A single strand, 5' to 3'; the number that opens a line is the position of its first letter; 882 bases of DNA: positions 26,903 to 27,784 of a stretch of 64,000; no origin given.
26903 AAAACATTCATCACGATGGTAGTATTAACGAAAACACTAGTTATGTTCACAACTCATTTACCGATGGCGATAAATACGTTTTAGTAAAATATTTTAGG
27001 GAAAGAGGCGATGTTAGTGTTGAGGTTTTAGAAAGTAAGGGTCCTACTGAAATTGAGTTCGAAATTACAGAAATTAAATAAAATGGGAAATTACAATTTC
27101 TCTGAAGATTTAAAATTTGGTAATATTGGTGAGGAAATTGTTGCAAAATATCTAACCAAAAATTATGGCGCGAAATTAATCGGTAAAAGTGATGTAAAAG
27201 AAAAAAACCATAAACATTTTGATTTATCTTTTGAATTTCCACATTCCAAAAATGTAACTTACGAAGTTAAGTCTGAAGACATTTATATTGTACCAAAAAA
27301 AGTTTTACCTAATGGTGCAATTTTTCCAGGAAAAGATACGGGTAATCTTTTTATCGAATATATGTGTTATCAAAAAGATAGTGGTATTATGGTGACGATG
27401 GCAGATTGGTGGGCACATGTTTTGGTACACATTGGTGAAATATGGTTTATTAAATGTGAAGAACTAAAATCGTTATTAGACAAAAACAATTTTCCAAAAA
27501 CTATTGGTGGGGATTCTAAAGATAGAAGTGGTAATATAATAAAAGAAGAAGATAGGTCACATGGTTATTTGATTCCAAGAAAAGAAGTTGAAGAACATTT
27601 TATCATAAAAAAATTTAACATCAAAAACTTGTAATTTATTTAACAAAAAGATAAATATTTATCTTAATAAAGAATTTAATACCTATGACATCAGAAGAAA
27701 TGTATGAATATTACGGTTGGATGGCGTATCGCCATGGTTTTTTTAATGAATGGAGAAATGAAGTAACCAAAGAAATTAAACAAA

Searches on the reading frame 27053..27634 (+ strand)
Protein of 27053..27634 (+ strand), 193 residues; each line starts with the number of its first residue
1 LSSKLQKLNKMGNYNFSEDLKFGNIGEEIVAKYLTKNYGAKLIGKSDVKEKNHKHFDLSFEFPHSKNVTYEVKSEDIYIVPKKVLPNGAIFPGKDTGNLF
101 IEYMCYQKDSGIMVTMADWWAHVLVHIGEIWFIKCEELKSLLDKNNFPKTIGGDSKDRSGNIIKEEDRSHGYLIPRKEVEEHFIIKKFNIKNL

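Call 63: search_protein_families(library=phrogs, proteins=[window:27053-27634:+], max_evalue=0.00001)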
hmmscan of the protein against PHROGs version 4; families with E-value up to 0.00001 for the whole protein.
window:27053-27634:+ (193 aa): 1 family
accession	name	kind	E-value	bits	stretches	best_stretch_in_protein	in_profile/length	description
phrog_13596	-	unknown function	3.3e-15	57.3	1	95-166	43-119/131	-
